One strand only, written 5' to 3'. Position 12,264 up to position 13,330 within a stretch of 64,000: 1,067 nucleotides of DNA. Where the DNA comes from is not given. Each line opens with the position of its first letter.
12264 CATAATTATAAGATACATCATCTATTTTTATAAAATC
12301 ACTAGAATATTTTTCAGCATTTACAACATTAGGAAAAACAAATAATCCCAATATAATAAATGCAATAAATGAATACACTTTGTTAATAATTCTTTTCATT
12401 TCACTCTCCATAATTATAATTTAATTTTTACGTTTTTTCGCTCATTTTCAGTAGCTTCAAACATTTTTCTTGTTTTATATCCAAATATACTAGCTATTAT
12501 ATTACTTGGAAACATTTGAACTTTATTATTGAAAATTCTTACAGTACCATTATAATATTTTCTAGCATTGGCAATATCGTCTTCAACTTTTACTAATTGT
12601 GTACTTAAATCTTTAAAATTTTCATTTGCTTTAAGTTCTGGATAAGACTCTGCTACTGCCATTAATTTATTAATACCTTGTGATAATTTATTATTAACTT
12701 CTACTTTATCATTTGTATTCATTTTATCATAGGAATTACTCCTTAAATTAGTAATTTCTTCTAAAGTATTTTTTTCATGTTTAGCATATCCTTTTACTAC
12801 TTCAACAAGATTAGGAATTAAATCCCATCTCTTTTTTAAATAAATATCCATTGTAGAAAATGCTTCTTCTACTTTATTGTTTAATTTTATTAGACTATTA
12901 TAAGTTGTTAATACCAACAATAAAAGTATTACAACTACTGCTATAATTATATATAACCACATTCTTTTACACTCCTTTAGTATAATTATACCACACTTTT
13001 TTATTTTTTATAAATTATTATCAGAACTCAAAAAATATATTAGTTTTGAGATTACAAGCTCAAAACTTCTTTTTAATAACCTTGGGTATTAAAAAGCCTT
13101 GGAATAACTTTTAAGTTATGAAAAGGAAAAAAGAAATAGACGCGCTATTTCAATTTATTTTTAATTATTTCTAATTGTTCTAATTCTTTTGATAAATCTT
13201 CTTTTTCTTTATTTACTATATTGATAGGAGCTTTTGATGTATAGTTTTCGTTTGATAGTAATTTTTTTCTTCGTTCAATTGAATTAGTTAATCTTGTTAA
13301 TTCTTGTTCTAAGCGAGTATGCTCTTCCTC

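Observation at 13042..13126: Unannotated 85-90 nt triple-hairpin element in three copies, always 11-18 nt after a stop codon (copy A, after valS)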

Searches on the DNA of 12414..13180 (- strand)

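Call 31: search_with_rna_model(model_id=R1, sources=[L030, L043, L044, L045, L048, L050, L052, L053, L055, L056, L057, L058, L061, L062, L063, L065, L066, L067, L068, L069, L071, L072, L073, L074, L075, L076, L078, L079, L080, L081, L082, L084, L086, L087], max_evalue=0.1)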
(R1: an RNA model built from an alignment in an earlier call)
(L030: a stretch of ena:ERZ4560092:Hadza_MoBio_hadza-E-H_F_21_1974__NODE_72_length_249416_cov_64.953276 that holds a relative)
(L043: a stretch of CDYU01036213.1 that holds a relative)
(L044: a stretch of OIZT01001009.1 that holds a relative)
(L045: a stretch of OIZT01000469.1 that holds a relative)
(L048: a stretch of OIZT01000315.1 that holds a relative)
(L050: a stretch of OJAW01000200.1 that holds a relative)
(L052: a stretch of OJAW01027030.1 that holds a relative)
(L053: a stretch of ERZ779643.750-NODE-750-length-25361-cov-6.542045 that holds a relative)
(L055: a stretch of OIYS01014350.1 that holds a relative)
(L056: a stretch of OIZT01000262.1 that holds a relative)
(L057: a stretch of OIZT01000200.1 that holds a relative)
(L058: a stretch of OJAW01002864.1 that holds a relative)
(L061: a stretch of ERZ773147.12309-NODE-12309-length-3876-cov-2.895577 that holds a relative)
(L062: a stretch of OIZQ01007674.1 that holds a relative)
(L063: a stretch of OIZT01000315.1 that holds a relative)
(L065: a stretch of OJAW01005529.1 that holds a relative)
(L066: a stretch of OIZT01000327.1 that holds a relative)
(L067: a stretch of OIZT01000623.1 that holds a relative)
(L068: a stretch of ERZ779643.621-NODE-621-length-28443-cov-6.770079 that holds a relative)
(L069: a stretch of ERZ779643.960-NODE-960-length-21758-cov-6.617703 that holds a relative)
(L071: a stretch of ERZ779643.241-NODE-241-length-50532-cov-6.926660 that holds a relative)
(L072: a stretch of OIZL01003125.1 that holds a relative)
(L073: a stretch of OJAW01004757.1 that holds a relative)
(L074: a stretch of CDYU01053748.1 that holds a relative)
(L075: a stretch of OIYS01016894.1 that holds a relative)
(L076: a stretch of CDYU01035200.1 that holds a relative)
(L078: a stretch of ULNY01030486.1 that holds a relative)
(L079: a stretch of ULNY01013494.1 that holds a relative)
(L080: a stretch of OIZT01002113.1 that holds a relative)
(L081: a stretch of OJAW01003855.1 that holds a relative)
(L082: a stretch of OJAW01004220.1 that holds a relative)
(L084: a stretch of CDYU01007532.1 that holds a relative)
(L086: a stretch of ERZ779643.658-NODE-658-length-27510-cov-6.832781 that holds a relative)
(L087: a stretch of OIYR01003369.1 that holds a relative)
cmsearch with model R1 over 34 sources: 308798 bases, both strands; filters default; matches with E-value up to 0.1: 45.
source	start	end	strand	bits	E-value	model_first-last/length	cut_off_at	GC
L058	7383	7472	+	101.7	9.6e-18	1-90/90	no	0.26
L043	988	1078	+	100.3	1.8e-17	1-90/90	no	0.25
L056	10356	10441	+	100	2.1e-17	1-90/90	no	0.24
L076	5510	5594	+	99.5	2.6e-17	1-90/90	no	0.26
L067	9128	9216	-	98.2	4.9e-17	1-90/90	no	0.26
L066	7220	7307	-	97.1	8.1e-17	1-90/90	no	0.24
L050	9858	9946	-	95.9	1.4e-16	1-90/90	no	0.25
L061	3502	3590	+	95.9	1.4e-16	1-90/90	no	0.25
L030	9851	9935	+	95.8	1.5e-16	1-90/90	no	0.26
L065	3613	3701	-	95.2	1.9e-16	1-90/90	no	0.25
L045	2454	2542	+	92.7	6.2e-16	1-90/90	no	0.29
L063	11094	11178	+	92.6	6.7e-16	1-90/90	no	0.27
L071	873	962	-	92.1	8.6e-16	1-90/90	no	0.26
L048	7768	7858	+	91.6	1.1e-15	1-90/90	no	0.24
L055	1191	1281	-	91.6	1.1e-15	1-90/90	no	0.24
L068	8060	8149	-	91.6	1.1e-15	1-90/90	no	0.22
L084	1653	1742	-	91.6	1.1e-15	1-90/90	no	0.22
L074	6108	6196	+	91.5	1.1e-15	1-90/90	no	0.24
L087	5492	5580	-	91.3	1.2e-15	1-90/90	no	0.25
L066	5908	5997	+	91.3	1.2e-15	1-90/90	no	0.22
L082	3413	3502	+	91.3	1.2e-15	1-90/90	no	0.22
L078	3112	3206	+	90.3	1.9e-15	1-90/90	no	0.22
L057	1118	1213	-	89.9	2.4e-15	1-90/90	no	0.25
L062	538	619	+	89.8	2.4e-15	1-90/90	no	0.26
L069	7794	7875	-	89.8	2.4e-15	1-90/90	no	0.26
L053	3172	3261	-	87.9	6.1e-15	1-90/90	no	0.22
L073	1081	1162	+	87.6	7e-15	1-90/90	no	0.24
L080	5123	5204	+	87.6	7e-15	1-90/90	no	0.24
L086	1941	2036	+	86.8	1e-14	1-90/90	no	0.22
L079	7085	7180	+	86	1.5e-14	1-90/90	no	0.22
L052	1122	1210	-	85.7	1.7e-14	1-90/90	no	0.26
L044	11356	11448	+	84.5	3e-14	1-90/90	no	0.23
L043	2851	2939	-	81.1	1.4e-13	1-90/90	no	0.25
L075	1566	1648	-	73.8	4.4e-12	8-90/90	5'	0.22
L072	6541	6628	-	73.7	4.6e-12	1-90/90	no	0.24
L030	1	78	+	72.8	7e-12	9-90/90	5'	0.21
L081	6366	6436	+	64.9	2.8e-10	1-72/90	3'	0.23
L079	3772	3850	+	45.9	2.1e-06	1-90/90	no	0.28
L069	4660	4719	+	41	2.1e-05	1-90/90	no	0.4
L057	1150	1239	+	33.1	0.00085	1-90/90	no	0.26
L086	1915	2004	-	28.4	0.0075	1-90/90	no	0.22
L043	2883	2967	+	25.6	0.028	1-90/90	no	0.25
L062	538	618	-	24.3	0.052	1-90/90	no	0.26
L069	7795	7875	+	24.3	0.052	1-90/90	no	0.26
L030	9908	9967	-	23.9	0.061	1-90/90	no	0.17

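Call 41: search_rna_families(source=window, start=12960, end=13180, threshold=evalue, max_evalue=10)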
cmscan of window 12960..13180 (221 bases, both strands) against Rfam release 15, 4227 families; matches with E-value up to 10: 5.
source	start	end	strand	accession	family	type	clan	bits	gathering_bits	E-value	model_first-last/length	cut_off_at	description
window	13071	13122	+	RF01810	pntA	Gene; sRNA;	-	15.5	54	6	1-62/62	no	pntA sRNA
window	12995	13063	-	RF00410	SNORA2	Gene; snRNA; snoRNA; HACA-box;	CL00021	14.8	70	3.1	1-137/137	no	Small nucleolar RNA SNORA2/SNORA34 family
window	13118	13173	-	RF00336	snoJ26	Gene; snRNA; snoRNA; CD-box;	-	14.5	50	6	1-147/147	no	Small nucleolar RNA J26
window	13054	13129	-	RF03061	uxuA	Gene; sRNA;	-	14.2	66.8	4.4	1-89/89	no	uxuA RNA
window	13046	13118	-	RF00015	U4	Gene; snRNA; splicing;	CL00007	12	46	1.3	59-138/138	no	U4 spliceosomal RNA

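Call 67: search_dna_similar(query=window:13030-13140:-, collection=plasmids, mode=distant, max_evalue=0.01, max_rows=10)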
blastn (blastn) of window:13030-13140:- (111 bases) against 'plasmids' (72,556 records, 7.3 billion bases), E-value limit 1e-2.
No match.

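Call 68: search_dna_similar(query=window:13030-13140:-, collection=phages, mode=distant, max_evalue=0.01, max_rows=10)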
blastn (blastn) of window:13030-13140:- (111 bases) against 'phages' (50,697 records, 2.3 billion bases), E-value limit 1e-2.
No match.
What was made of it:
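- Tried and rejected: Plasmid and phage BLAST found nothing (calls 67, 68).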

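Call 77: search_rna_families(sources=[L050, L045, L079, L069, L066, L043, L056, L030], threshold=gathering)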
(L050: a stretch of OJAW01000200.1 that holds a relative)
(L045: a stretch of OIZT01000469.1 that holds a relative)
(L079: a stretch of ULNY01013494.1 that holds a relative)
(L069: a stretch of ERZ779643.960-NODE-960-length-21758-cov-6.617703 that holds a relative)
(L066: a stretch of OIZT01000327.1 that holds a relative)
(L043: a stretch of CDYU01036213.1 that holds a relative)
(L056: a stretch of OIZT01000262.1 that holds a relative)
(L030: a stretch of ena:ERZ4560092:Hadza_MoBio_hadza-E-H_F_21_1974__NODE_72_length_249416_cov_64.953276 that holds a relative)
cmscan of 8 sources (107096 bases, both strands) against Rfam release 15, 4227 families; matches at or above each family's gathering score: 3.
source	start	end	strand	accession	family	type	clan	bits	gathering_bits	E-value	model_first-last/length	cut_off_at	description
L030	7129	7344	+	RF00230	T-box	Cis-reg; leader;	-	132.7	93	4.9e-29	1-219/219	no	T-box leader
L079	411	602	+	RF00230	T-box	Cis-reg; leader;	-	101.6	93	5e-21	1-219/219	no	T-box leader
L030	3626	3801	+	RF00230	T-box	Cis-reg; leader;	-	94.9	93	2.5e-19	1-219/219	no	T-box leader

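Call 82: search_with_rna_model(model_id=R1, sources=[L101, L102, L103, L104, L105, L106, L107], max_evalue=1)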
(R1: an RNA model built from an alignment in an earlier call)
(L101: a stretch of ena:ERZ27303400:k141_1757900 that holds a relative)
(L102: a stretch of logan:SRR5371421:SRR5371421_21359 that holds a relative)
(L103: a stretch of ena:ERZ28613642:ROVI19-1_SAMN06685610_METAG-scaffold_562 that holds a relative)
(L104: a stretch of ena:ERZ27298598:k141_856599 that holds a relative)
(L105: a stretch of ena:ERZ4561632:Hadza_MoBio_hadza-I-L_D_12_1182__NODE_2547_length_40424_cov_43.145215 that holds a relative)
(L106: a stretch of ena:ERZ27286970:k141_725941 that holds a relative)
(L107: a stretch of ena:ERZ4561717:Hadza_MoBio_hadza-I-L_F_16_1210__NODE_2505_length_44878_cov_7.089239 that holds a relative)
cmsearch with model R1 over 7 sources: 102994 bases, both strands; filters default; matches with E-value up to 1: 0.
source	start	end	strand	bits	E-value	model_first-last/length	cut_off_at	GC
